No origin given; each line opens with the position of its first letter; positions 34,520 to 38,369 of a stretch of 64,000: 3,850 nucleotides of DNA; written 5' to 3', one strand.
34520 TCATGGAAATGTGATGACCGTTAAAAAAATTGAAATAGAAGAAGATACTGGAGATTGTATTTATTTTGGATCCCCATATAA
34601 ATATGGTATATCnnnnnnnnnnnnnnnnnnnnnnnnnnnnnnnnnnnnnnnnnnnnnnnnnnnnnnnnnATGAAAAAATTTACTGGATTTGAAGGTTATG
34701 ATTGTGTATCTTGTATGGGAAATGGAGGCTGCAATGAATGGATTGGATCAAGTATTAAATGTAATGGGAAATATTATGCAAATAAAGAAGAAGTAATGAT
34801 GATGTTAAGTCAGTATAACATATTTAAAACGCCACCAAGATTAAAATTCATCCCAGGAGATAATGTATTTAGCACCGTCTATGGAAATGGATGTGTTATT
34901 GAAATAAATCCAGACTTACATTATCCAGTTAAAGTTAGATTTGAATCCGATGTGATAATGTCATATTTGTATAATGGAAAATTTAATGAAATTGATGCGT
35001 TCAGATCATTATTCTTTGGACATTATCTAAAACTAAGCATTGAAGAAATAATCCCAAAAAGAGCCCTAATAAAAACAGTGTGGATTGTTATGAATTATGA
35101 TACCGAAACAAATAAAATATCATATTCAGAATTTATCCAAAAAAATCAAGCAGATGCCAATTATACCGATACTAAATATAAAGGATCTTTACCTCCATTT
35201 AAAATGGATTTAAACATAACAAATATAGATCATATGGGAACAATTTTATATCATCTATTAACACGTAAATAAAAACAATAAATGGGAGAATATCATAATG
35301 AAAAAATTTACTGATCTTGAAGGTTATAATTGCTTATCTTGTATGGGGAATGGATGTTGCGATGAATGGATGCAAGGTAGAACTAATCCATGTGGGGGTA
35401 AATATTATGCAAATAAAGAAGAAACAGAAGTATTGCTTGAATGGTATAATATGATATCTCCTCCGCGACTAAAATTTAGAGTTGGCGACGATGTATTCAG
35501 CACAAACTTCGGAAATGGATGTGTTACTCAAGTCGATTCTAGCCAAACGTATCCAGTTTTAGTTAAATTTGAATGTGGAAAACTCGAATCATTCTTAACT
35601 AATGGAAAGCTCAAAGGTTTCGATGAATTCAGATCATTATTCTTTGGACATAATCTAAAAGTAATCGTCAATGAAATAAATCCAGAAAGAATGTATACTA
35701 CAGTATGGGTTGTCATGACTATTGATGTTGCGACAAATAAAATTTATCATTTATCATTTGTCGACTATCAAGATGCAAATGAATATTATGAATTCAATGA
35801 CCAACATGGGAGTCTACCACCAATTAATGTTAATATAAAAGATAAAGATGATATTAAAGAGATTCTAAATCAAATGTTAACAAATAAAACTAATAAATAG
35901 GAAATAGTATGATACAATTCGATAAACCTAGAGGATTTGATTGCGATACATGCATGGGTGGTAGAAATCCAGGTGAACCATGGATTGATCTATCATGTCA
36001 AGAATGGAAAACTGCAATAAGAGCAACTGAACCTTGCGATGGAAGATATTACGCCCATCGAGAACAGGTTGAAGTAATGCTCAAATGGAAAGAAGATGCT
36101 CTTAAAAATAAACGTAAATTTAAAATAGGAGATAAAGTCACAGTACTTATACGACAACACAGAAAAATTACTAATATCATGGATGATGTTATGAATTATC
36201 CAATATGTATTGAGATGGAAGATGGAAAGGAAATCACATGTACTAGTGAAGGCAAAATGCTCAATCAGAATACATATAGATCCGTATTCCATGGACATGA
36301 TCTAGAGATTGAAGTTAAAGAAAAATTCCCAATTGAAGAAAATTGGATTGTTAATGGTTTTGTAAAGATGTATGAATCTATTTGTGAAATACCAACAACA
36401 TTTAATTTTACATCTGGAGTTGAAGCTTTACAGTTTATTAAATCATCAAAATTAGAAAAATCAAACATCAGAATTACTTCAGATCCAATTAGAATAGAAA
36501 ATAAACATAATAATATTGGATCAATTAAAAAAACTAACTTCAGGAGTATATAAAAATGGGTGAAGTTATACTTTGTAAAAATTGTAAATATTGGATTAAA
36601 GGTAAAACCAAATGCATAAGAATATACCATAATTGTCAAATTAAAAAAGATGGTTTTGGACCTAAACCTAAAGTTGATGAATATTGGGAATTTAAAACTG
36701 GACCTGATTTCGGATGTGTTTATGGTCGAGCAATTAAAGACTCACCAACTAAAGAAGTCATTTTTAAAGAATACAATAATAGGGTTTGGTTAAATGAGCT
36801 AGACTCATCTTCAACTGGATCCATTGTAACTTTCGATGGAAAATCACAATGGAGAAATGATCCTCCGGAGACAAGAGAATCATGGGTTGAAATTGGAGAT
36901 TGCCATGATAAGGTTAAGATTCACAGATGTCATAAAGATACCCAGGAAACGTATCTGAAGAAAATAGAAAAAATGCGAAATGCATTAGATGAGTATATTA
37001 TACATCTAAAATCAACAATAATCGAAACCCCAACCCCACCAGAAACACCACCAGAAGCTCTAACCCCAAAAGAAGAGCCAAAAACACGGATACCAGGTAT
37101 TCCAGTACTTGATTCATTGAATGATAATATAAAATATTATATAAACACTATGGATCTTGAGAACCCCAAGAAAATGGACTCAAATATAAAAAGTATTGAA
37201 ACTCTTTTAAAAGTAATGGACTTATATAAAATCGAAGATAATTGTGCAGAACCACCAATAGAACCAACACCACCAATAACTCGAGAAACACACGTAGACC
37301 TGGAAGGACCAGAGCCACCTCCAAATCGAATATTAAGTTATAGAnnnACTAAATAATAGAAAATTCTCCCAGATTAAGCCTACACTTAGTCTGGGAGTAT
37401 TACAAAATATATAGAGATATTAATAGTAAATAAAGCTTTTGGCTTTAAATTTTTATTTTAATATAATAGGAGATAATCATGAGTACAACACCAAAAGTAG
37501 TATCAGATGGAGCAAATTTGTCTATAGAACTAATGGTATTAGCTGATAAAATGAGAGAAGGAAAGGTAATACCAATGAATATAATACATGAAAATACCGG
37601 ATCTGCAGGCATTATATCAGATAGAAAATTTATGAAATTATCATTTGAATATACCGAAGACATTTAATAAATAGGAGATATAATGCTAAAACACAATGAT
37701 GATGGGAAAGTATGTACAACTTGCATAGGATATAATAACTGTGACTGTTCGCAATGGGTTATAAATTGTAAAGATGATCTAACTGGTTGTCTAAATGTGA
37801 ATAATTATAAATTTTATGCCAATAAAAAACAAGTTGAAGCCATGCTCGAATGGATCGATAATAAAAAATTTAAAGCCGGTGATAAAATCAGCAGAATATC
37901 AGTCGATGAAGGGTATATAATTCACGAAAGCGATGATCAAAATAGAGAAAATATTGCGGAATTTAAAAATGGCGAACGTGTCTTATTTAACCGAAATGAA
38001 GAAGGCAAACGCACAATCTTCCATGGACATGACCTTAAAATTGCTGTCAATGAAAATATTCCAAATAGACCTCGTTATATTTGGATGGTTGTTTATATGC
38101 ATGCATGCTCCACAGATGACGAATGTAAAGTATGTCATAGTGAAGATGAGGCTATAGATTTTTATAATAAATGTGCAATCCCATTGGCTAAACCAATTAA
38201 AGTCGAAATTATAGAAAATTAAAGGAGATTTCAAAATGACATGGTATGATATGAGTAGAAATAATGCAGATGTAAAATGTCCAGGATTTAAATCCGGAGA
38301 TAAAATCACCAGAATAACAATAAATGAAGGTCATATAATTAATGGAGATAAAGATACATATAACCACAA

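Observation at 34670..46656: Eight-member paralog family of Cys-rich proteins with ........(E/D)xML(E/Q)W and (F/Y)HGHDL(E/K)V motifs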

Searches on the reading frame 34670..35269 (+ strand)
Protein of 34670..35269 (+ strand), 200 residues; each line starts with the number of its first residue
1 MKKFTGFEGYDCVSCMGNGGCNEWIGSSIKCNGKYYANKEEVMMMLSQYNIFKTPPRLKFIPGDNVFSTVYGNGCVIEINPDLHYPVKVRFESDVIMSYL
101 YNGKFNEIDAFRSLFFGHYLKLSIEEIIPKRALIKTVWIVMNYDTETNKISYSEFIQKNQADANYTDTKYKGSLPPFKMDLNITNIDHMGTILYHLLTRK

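Call 6: search_protein_families(library=pfam, proteins=[window:34670-35269:+], max_evalue=1)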
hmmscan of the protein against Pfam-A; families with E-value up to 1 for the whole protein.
window:34670-35269:+ (200 aa): 0 families

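Call 7: search_protein_families(library=phrogs, proteins=[window:34670-35269:+], max_evalue=1)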
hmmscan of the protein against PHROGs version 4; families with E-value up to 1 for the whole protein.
window:34670-35269:+ (200 aa): 1 family
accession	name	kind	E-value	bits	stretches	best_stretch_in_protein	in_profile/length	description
phrog_10284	-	unknown function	0.082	14.2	1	134-171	3-39/61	-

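Call 8: find_homologous_proteins(query=A1, max_evalue=0.01)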
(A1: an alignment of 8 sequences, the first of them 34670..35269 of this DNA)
Query A1 (8 sequences) (200 aa, profile of the alignment): 10 proteins with E <= 0.01 among 1984 candidates.
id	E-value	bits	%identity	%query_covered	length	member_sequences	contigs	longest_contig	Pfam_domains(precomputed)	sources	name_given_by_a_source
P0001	1.2e-72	262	50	100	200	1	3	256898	-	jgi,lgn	-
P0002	1.8e-66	242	100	100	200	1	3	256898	-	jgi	-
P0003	3.9e-62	227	23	74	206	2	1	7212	-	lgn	-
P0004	4.4e-49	185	30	78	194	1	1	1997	-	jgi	-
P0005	1.5e-42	164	30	82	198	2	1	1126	-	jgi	-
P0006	2.2e-39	153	31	86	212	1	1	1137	-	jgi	-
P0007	3.5e-39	153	18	37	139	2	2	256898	-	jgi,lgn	-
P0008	1.9e-37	147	24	78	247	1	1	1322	-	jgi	-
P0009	7.2e-37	145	28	84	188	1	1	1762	-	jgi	-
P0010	1.2e-35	141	24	78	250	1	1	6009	-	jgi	-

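Call 10: find_encoding_contigs(protein=P0002, flank=2000, max_places=4)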
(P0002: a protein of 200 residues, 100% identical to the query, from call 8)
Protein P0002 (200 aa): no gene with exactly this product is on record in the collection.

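Call 11: find_encoding_contigs(protein=P0001, flank=3000, max_places=4)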
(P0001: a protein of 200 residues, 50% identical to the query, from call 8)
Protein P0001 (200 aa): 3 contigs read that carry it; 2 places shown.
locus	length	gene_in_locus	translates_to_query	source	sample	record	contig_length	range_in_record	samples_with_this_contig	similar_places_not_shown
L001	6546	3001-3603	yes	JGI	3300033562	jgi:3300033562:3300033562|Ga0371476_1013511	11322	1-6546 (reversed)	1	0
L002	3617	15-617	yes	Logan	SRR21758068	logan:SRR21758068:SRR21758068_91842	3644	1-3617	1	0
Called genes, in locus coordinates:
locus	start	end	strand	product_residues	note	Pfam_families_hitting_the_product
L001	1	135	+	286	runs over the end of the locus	PF01145:Band_7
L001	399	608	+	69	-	-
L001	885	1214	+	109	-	-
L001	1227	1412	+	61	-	-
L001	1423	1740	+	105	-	-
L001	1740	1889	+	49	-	PF23550:zf_Tbcl_Rhp7 (faint)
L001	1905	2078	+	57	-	-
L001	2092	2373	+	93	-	-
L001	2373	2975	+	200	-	-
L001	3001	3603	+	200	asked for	-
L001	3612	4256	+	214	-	-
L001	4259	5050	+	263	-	-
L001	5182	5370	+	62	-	-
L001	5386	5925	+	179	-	-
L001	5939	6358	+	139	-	-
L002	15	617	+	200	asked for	-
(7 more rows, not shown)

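Call 12: find_encoding_contigs(protein=P0003, flank=10000, max_places=4)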
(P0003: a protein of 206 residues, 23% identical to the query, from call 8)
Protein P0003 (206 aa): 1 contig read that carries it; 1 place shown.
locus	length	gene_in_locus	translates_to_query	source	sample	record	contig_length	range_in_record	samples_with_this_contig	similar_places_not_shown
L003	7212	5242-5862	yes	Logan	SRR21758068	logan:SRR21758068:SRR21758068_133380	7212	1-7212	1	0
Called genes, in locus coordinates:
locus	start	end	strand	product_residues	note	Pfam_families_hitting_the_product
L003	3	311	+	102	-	?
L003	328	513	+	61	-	-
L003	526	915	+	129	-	-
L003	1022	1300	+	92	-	-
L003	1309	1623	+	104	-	-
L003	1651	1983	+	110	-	-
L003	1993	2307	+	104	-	PF02026:RyR (faint)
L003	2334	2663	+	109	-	-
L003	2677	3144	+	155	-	-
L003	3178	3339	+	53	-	PF25708:Phage_T7_Gp5_9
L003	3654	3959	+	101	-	-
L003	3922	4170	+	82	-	-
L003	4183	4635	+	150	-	-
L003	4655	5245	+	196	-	-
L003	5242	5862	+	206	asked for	-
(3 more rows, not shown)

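Call 55: search_protein_families(library=ncbifam, proteins=[window:34670-35269:+], max_evalue=0.1)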
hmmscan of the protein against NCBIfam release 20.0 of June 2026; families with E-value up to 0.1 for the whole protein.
window:34670-35269:+ (200 aa): 0 families

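Call 72: find_encoding_contigs(protein=P0010, flank=6000, max_places=3)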
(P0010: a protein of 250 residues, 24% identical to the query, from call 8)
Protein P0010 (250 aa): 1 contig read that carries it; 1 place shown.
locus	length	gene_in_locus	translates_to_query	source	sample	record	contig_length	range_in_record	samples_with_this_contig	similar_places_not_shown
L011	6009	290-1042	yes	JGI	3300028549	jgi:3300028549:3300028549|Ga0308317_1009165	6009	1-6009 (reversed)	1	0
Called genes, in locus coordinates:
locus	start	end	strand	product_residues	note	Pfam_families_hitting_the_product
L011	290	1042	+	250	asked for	-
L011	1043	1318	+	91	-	-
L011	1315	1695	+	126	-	PF24203:Phage_ProQ_C_like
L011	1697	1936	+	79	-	-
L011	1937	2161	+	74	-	-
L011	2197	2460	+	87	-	-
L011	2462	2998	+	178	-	-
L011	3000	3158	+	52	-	-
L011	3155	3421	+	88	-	-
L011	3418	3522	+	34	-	-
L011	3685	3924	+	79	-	-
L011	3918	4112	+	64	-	-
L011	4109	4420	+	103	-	PF13496:DUF4120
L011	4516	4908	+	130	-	-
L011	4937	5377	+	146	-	-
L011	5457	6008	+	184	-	?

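Call 79: search_protein_families(library=padloc, proteins=[window:34670-35269:+], max_evalue=0.1)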
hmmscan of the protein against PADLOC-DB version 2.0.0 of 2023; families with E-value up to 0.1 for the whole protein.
window:34670-35269:+ (200 aa): 1 family
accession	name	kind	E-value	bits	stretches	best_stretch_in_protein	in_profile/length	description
PDLC02802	SspG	-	0.027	11.3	1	141-199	142-198/519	SspG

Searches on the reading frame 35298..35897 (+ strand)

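Call 6: search_protein_families(library=pfam, proteins=[window:35298-35897:+], max_evalue=1)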
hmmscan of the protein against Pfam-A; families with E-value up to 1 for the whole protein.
window:35298-35897:+ (200 aa): 2 families
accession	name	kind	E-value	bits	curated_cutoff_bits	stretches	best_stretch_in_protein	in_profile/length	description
PF09187.15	RdDM_RDM1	-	0.068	13.6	25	1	98-157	46-104/119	RNA-directed DNA methylation 1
PF02427.23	PSI_PsaE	-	0.074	13.2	27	1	74-94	21-42/60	Photosystem I reaction centre subunit IV / PsaE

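Call 7: search_protein_families(library=phrogs, proteins=[window:35298-35897:+], max_evalue=1)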
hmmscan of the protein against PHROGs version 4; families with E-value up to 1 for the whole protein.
window:35298-35897:+ (200 aa): 1 family
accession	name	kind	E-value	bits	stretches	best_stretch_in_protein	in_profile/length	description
phrog_10284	-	unknown function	0.029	15.6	1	135-170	5-40/61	-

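Call 55: search_protein_families(library=ncbifam, proteins=[window:35298-35897:+], max_evalue=0.1)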
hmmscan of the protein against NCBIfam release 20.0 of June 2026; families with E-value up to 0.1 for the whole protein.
window:35298-35897:+ (200 aa): 0 families

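Call 79: search_protein_families(library=padloc, proteins=[window:35298-35897:+], max_evalue=0.1)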
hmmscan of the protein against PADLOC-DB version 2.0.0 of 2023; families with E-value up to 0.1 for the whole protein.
window:35298-35897:+ (200 aa): 0 families

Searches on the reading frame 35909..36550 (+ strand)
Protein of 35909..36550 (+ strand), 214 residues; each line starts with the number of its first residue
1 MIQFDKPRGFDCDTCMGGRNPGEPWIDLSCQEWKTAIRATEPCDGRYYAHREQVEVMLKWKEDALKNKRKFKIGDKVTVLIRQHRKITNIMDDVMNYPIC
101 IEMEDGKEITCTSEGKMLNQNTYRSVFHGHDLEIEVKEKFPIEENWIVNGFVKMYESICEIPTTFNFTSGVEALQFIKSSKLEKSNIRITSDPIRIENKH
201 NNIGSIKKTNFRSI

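Call 6: search_protein_families(library=pfam, proteins=[window:35909-36550:+], max_evalue=1)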
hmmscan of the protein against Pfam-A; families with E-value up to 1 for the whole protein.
window:35909-36550:+ (214 aa): 2 families
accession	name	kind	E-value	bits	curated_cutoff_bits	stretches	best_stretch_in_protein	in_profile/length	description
PF09010.15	AsiA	-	0.078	13.6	25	1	94-157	26-83/85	Anti-Sigma Factor A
PF21683.3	GpP-like_1st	-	0.14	12.5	27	1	53-95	31-69/85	Mu phage baseplate assembly protein GpP-like, N-terminal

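Call 7: search_protein_families(library=phrogs, proteins=[window:35909-36550:+], max_evalue=1)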
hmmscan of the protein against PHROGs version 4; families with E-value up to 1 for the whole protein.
window:35909-36550:+ (214 aa): 3 families
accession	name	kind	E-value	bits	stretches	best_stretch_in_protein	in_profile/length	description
phrog_579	-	unknown function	0.042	15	0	57-82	70-95/110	-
phrog_34771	-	unknown function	0.063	14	1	50-133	54-131/236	-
phrog_9730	-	unknown function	0.14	13.2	1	70-90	2-22/39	-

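Call 55: search_protein_families(library=ncbifam, proteins=[window:35909-36550:+], max_evalue=0.1)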
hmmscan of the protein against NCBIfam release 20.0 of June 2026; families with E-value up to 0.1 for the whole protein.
window:35909-36550:+ (214 aa): 0 families

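Call 79: search_protein_families(library=padloc, proteins=[window:35909-36550:+], max_evalue=0.1)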
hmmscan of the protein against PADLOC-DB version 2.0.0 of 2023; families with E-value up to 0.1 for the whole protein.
window:35909-36550:+ (214 aa): 0 families

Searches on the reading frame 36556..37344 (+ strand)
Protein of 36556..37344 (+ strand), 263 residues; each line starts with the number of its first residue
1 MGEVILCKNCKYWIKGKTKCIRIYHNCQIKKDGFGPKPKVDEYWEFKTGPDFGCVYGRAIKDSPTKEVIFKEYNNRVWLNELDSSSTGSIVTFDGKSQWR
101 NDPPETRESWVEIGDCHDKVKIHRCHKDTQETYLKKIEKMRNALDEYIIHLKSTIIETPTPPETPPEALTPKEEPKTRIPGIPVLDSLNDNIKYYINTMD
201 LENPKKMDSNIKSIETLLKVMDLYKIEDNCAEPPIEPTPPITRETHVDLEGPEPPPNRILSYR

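Call 25: search_protein_families(library=phrogs, proteins=[window:36556-37344:+], max_evalue=0.01)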
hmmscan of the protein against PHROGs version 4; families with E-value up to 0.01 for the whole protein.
window:36556-37344:+ (263 aa): 1 family
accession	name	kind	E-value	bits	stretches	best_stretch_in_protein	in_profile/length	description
phrog_16644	-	unknown function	0.0085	17.1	0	6-25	4-23/70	-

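Call 79: search_protein_families(library=padloc, proteins=[window:36556-37344:+], max_evalue=0.1)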
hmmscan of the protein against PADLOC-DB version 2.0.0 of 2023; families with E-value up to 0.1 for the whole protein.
window:36556-37344:+ (263 aa): 0 families

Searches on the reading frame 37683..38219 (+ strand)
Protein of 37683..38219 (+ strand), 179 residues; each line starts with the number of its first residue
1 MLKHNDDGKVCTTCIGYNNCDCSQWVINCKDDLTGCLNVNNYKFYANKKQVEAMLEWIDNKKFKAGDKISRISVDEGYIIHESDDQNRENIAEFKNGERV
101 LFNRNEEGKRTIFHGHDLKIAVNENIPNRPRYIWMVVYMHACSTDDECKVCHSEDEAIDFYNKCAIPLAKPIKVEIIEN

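Call 6: search_protein_families(library=pfam, proteins=[window:37683-38219:+], max_evalue=1)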
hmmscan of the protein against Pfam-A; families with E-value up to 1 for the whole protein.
window:37683-38219:+ (179 aa): 1 family
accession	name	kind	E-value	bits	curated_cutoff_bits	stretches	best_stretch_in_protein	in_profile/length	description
PF04577.19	Glyco_transf_61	-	0.06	14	27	1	88-153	50-112/137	Glycosyltransferase 61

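Call 7: search_protein_families(library=phrogs, proteins=[window:37683-38219:+], max_evalue=1)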
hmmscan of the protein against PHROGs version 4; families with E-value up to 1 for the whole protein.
window:37683-38219:+ (179 aa): 2 families
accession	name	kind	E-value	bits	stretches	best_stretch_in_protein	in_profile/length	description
phrog_32767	-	unknown function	0.046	14.9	1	44-83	20-57/78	-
phrog_626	-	DNA, RNA and nucleotide metabolism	0.25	11.9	1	20-91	17-88/164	anaerobic ribonucleotide reductase small subunit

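Call 46: predict_structure(alignment_id=A4)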
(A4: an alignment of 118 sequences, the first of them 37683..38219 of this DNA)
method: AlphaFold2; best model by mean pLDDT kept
length: 179 residues; sequences in the alignment: 118
mean_pLDDT: 88.7   pTM: 0.58
mean pLDDT of the five models: 88.7, 80.6, 80.3, 80.2, 79.2
residues with pLDDT >= 90: 88; 70-90: 85; 50-70: 6; < 50: 0
segments of 3 or more residues with pLDDT < 50: none
pLDDT, mean of each block of 10 residues (from residue 1): 88 88 83 70 88 88 89 93 87 95 84 88 88 95 91 97 96 89
secondary structure, 60 per line:
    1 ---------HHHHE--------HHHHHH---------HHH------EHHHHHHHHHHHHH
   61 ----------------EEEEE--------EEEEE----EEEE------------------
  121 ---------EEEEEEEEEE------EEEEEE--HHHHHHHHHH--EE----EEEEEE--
elements in order: H10-13 H23-28 H48-60 E77-81 E90-94 E99-102 E130-139 E146-151 H154-163 E172-177

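Call 55: search_protein_families(library=ncbifam, proteins=[window:37683-38219:+], max_evalue=0.1)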
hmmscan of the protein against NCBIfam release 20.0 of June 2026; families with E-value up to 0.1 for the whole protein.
window:37683-38219:+ (179 aa): 0 families

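Call 58: fold_search(model_id=the predicted structure, library=viral)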
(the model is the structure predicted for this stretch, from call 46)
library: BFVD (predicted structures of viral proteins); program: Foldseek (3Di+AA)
matches with E <= 10: 451; with E <= 0.001: 0
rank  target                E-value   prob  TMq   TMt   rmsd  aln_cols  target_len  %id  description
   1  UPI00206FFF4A         2.0e-02  0.91  0.24  0.18  24.0       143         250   15  (no name look-up for this kind of identifier)
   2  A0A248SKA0            5.5e-02  0.15  0.12  0.13  26.5       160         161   13  (no name in the UniProt tables at hand)
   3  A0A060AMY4            6.9e-02  0.60  0.19  0.19  17.0       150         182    9  (no name in the UniProt tables at hand)
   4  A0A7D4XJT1            7.3e-02  0.92  0.26  0.48  12.3       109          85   14  (no name in the UniProt tables at hand)
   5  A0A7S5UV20            9.8e-02  0.57  0.19  0.15  23.9       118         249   13  (no name in the UniProt tables at hand)
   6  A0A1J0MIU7            9.8e-02  0.25  0.15  0.21  13.8       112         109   12  Uncharacterized protein [Staphylococcus phage SCH111]
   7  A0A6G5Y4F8            1.8e-01  0.72  0.21  0.22  13.3       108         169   14  (no name in the UniProt tables at hand)
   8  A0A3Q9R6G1            1.9e-01  0.23  0.14  0.09  19.3       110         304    7  (no name in the UniProt tables at hand)
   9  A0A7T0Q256            2.0e-01  0.20  0.10  0.04  18.9        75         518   16  (no name in the UniProt tables at hand)
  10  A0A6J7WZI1            2.0e-01  0.11  0.13  0.13  39.8       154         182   10  Collagen triple helix repeat [uncultured Caudovirales phage]
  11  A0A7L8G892            2.1e-01  0.69  0.23  0.15  10.6       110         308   19  Uncharacterized protein [Achromobacter phage Mano]
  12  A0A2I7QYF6            2.6e-01  0.21  0.14  0.09  17.9       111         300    8  (no name in the UniProt tables at hand)
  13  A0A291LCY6            2.8e-01  0.13  0.16  0.06  22.4       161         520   10  CapR homology domain-containing protein [Aeromonas phage AS-szw]
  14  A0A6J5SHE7            3.1e-01  0.07  0.12  0.04  38.5       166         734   12  Collagen triple helix repeat [uncultured Caudovirales phage]
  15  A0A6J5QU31            3.5e-01  0.07  0.13  0.06  23.8       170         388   11  Uncharacterized protein [uncultured Caudovirales phage]
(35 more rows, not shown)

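Call 79: search_protein_families(library=padloc, proteins=[window:37683-38219:+], max_evalue=0.1)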
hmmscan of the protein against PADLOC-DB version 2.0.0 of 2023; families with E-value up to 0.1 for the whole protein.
window:37683-38219:+ (179 aa): 0 families
